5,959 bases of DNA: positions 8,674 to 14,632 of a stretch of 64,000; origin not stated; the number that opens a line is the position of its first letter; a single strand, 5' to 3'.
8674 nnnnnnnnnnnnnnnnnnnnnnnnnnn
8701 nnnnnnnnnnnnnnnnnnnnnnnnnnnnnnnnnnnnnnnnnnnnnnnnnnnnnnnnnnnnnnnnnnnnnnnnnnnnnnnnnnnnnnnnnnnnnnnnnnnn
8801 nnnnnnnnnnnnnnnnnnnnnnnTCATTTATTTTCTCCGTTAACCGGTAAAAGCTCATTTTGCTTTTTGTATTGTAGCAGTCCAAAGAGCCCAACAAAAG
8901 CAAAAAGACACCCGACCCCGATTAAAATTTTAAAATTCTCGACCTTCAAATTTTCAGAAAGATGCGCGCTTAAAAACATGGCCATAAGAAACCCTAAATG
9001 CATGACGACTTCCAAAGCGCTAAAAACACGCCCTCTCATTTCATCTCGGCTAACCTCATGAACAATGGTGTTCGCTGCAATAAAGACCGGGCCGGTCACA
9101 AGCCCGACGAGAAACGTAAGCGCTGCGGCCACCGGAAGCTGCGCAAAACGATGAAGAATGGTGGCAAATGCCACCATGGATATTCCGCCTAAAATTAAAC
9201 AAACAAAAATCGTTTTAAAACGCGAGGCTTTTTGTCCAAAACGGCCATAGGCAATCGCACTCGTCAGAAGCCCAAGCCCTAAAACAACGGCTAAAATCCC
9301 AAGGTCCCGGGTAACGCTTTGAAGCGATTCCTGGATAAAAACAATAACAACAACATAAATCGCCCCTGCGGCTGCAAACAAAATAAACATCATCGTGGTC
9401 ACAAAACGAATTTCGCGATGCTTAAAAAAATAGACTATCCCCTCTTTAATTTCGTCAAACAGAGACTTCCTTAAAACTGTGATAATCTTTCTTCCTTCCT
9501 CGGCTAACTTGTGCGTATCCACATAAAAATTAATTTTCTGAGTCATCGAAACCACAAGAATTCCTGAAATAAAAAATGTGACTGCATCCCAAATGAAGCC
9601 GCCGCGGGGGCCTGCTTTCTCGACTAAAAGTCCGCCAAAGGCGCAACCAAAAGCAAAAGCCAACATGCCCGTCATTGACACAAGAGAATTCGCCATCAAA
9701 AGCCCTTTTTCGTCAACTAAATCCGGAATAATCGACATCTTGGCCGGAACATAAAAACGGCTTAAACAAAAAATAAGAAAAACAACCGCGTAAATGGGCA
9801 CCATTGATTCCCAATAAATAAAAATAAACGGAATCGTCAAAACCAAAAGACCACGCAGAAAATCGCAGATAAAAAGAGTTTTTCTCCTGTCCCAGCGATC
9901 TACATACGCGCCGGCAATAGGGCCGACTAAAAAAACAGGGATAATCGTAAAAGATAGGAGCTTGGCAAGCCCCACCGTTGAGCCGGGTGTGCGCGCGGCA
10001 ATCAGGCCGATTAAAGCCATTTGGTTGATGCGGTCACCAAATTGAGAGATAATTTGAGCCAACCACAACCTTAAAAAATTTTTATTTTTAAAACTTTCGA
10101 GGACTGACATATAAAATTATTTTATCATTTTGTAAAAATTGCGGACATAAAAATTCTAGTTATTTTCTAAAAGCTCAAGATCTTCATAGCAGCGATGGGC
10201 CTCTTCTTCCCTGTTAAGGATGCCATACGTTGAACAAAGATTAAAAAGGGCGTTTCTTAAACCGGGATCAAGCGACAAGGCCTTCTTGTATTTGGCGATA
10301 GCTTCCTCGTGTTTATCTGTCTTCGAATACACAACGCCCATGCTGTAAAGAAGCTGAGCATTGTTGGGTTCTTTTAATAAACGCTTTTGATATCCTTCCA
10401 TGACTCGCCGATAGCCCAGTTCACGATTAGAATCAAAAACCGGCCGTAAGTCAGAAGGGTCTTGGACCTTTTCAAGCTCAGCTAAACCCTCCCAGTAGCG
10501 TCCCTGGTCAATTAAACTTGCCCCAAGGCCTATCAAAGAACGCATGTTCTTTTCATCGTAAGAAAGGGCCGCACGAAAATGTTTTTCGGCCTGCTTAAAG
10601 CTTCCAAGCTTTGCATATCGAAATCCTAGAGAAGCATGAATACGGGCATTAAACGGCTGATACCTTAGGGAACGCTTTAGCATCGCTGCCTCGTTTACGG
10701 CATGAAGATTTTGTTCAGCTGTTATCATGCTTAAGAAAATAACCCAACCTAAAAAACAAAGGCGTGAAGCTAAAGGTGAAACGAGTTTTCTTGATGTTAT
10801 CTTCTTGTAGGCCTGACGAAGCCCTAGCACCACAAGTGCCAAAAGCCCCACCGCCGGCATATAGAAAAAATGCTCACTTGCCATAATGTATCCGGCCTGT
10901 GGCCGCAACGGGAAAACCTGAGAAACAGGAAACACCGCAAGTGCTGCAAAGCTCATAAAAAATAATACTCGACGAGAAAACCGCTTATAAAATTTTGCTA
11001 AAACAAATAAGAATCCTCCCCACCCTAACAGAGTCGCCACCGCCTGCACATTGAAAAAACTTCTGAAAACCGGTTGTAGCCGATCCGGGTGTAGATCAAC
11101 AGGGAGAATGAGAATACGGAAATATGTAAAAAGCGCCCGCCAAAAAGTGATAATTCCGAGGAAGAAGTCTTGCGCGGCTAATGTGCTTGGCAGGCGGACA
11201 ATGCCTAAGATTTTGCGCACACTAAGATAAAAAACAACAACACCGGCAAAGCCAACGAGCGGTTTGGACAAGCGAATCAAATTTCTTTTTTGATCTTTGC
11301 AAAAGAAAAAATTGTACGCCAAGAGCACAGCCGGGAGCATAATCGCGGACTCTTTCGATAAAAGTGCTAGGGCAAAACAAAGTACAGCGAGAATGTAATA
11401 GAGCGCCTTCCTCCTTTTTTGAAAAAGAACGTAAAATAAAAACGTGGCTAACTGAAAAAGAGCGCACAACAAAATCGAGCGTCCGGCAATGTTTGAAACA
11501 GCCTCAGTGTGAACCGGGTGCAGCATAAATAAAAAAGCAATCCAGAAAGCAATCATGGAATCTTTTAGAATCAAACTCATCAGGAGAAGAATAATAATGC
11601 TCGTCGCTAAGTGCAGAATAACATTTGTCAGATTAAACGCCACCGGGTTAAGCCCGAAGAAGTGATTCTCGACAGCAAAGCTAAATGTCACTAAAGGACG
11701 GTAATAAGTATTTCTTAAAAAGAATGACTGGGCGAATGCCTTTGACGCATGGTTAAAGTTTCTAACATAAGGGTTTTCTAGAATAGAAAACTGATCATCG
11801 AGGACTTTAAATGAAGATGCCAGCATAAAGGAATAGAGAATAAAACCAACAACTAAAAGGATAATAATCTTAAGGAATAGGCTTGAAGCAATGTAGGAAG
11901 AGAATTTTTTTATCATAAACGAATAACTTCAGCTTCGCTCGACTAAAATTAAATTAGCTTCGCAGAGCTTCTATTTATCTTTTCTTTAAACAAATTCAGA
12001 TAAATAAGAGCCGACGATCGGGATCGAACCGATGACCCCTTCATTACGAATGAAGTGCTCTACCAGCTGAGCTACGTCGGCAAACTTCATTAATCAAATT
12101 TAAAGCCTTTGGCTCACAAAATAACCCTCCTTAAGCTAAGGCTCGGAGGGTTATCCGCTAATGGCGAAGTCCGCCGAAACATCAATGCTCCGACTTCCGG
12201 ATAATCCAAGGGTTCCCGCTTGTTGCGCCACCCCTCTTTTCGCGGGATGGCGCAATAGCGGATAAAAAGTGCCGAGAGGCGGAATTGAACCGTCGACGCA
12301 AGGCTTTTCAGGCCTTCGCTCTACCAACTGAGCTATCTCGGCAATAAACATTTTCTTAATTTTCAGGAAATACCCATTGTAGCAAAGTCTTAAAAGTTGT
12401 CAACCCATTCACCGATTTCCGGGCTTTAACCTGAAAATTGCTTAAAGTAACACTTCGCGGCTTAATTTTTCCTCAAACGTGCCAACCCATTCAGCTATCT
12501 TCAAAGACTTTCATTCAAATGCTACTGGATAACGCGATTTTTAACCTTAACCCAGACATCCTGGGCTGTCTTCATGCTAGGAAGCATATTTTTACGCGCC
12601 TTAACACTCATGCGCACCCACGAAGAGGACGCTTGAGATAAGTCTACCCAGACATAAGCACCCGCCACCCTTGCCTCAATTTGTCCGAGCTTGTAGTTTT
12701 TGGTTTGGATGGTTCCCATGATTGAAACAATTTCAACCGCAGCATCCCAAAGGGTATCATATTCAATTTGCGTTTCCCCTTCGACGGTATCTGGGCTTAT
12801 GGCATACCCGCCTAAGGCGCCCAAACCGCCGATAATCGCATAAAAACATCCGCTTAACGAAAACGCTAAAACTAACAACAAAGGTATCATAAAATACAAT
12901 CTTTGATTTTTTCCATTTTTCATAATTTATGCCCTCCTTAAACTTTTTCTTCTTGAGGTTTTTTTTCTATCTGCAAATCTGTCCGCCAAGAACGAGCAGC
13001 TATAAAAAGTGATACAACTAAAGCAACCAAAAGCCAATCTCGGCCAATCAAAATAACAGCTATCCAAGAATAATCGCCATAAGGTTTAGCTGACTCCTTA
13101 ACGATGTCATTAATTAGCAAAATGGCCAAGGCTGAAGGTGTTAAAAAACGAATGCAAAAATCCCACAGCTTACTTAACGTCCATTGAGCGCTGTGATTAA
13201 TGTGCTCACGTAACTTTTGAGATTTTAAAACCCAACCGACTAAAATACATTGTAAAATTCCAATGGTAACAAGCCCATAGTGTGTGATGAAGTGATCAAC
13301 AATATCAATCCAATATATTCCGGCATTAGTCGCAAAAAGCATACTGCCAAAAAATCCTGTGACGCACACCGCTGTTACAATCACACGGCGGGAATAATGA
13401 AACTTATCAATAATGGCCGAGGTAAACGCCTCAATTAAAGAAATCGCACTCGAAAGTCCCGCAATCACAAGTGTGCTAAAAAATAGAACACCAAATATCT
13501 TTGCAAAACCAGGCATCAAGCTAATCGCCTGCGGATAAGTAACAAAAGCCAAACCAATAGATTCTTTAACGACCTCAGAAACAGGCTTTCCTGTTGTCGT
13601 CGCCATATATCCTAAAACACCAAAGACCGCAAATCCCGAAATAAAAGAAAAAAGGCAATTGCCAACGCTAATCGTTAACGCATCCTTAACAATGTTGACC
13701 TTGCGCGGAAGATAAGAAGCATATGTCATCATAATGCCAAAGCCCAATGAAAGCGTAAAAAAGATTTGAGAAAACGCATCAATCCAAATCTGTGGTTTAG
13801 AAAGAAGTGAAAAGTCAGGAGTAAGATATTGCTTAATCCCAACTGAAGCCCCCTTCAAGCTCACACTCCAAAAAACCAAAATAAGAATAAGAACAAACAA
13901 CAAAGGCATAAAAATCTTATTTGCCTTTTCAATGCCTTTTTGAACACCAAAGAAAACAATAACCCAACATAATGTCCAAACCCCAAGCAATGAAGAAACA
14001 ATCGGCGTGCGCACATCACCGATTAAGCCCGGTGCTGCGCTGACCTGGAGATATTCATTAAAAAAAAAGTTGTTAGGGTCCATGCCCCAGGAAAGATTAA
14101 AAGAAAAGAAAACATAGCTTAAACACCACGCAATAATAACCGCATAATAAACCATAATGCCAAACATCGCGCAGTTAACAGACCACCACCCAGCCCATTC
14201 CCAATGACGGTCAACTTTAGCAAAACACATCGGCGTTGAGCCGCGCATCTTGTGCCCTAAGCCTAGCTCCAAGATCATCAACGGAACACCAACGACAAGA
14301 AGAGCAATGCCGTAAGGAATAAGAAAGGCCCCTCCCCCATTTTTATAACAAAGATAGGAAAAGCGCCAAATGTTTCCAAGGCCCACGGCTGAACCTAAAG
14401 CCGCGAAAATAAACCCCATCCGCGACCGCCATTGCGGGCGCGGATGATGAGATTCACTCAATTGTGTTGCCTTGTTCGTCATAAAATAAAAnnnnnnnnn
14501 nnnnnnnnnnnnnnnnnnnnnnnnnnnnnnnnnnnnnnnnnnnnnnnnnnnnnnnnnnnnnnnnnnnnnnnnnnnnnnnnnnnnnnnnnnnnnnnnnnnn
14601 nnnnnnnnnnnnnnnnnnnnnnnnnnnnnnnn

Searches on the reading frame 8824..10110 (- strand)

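Call 5: search_protein_families(library=pfam, proteins=[window:8824-10110:-], max_evalue=0.01)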
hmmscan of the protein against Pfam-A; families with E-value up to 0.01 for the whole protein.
window:8824-10110:- (428 aa): 4 families
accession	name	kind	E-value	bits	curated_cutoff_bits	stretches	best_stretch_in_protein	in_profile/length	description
PF07690.21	MFS_1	-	1.9e-31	109.7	33.4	2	15-261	1-230/347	Major Facilitator Superfamily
PF05977.19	MFS_3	-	1.7e-21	76.7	27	1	3-404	3-384/524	Transmembrane secretion effector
PF00083.30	Sugar_tr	-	1.3e-06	28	22.3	1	265-412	43-189/452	Sugar (and other) transporter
PF03092.22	BT1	-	2.8e-05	23.5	22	1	300-406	61-166/432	BT1 family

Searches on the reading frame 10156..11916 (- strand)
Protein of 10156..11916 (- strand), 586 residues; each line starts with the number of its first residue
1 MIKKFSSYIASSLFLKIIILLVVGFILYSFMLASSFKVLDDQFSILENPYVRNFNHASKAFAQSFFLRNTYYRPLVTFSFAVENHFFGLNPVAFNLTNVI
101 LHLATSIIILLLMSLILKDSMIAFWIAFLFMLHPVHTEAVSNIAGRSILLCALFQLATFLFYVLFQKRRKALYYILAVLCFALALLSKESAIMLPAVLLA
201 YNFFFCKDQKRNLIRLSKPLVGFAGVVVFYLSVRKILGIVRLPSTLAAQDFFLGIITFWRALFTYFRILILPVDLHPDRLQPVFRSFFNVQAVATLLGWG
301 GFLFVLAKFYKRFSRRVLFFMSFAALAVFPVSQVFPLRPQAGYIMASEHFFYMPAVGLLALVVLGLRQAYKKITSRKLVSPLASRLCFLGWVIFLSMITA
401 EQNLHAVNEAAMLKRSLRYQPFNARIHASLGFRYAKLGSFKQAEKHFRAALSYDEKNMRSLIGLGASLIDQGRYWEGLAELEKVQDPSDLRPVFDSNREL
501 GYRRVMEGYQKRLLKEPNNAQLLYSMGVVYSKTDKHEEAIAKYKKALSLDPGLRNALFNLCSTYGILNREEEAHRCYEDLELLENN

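Call 5: search_protein_families(library=pfam, proteins=[window:10156-11916:-], max_evalue=0.01)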
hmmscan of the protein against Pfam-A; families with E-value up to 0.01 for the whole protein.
window:10156-11916:- (586 aa): 14 families
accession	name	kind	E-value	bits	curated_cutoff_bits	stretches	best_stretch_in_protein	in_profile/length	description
PF07719.23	TPR_2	-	6.6e-15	54.4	27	2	520-552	1-33/34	Tetratricopeptide repeat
PF00515.34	TPR_1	-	2.1e-14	53.1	27.8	1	520-551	1-32/34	Tetratricopeptide repeat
PF13414.12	TPR_11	-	2.1e-12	47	26.8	1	535-560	9-34/42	TPR repeat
PF13181.12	TPR_8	-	1.8e-10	40.5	25.7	1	520-551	1-32/34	Tetratricopeptide repeat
PF13431.12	TPR_17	-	3.6e-10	39.7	24.4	1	513-541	6-34/34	Tetratricopeptide repeat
PF13424.12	TPR_12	-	1.3e-09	38.6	30.1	2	520-579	3-70/77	Tetratricopeptide repeat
PF14559.12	TPR_19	-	1.6e-08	35.2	25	1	437-485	4-52/68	Tetratricopeptide repeat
PF13432.12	TPR_16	-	1.3e-07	32.4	32.7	1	434-484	7-57/65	Tetratricopeptide repeat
PF13231.12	PMT_2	-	2.6e-06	28.2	26.1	1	84-229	14-153/160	Dolichyl-phosphate-mannose-protein mannosyltransferase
PF23914.1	TPR_CcmH_CycH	-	3e-05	24.3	42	0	508-559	38-89/158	Cytochrome c-type biogenesis protein H TPR domain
PF13428.12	TPR_14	-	3.6e-05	24.5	23.5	0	521-561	2-42/44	Tetratricopeptide repeat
PF13176.12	TPR_7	-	3.9e-05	23.9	27.9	1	523-552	2-33/36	Tetratricopeptide repeat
PF24575.1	TPR_Slam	-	0.00013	22.8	35.2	1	505-564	34-91/104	Surface lipoprotein assembly modifier, N-terminal TPR repeats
PF13374.12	TPR_10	-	0.0036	17.7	27.5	0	429-451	7-29/42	Tetratricopeptide repeat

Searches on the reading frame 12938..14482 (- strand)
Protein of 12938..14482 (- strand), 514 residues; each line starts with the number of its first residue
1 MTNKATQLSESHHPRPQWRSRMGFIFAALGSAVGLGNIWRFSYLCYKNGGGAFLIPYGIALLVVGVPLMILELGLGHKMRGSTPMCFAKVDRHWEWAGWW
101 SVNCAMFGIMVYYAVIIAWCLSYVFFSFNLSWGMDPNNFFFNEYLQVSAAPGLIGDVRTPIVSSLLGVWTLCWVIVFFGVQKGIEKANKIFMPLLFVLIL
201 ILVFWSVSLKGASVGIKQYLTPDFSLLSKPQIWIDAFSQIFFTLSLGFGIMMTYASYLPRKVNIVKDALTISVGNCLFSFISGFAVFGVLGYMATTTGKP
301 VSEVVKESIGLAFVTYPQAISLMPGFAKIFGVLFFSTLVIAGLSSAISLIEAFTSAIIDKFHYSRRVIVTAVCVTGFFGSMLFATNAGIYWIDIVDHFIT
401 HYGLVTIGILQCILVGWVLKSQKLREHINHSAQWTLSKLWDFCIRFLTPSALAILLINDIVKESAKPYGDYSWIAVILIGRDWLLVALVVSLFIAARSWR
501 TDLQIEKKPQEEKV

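Call 44: search_protein_families(library=pfam, proteins=[window:12938-14482:-], max_evalue=0.001)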
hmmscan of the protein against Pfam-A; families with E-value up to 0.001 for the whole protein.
window:12938-14482:- (514 aa): 1 family
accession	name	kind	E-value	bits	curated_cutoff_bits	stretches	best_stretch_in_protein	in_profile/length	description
PF00209.24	SNF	-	4.4e-121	405.6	27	2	137-480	156-502/524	Sodium:neurotransmitter symporter family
